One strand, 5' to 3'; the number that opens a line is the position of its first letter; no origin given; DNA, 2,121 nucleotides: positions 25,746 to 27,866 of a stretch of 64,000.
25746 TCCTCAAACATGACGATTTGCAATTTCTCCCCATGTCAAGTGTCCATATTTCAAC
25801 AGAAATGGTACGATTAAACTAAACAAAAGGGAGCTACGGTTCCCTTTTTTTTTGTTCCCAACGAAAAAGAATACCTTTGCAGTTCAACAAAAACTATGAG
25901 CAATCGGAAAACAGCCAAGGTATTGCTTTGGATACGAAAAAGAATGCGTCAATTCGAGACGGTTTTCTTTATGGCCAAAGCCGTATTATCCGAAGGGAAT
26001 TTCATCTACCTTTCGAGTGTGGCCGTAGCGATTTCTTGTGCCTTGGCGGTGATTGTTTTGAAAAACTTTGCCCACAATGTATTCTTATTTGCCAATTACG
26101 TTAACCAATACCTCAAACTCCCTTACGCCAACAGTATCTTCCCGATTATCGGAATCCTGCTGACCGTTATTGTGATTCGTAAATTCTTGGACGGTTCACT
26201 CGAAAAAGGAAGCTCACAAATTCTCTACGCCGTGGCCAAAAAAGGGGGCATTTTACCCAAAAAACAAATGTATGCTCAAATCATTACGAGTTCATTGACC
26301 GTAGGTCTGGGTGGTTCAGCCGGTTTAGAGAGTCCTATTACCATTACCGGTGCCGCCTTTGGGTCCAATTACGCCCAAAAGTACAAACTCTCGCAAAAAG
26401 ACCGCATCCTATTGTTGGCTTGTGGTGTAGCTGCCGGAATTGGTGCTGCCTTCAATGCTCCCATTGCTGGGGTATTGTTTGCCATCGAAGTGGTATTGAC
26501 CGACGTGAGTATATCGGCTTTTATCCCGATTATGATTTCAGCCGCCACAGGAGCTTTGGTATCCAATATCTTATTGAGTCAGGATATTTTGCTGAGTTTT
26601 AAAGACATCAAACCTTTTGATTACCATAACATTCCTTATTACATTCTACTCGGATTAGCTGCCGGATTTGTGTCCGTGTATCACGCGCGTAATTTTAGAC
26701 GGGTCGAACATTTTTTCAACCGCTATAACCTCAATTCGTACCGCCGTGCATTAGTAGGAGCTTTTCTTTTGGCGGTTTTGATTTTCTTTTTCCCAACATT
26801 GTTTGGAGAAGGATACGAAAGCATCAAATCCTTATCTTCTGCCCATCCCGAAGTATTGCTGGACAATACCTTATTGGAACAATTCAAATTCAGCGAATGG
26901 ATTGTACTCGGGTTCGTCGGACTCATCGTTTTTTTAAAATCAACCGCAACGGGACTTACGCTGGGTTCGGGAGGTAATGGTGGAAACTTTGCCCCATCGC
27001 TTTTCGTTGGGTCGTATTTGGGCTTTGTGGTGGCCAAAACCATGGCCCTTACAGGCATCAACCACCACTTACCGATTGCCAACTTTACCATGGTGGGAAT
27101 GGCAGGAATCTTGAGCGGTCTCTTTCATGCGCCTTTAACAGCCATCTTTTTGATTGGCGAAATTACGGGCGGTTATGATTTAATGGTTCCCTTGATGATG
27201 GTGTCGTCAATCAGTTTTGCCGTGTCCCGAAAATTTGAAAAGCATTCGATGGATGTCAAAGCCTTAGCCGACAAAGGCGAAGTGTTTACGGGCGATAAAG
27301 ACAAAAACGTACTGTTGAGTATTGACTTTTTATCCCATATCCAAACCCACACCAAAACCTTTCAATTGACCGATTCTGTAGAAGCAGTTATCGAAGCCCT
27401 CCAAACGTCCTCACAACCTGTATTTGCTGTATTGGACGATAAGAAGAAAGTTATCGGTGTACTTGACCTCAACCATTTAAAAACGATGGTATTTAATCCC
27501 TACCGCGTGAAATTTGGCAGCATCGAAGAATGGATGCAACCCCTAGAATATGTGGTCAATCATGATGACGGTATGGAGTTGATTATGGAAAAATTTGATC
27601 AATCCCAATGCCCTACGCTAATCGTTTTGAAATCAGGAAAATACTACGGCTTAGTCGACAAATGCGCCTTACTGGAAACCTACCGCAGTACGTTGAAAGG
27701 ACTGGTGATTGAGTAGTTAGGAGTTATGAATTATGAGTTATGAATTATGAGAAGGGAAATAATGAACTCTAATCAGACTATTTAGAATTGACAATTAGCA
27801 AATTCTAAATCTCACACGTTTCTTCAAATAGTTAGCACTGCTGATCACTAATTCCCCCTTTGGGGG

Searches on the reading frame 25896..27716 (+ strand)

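Call 74: search_protein_families(library=pfam, proteins=[window:25896-27716:+], max_evalue=0.001)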
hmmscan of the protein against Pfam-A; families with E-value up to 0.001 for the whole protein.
window:25896-27716:+ (606 aa): 1 family
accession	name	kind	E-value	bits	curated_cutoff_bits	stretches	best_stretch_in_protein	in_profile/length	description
PF00654.25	Voltage_CLC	-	3.7e-81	273.4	24.8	1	87-445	2-346/346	Voltage gated chloride channel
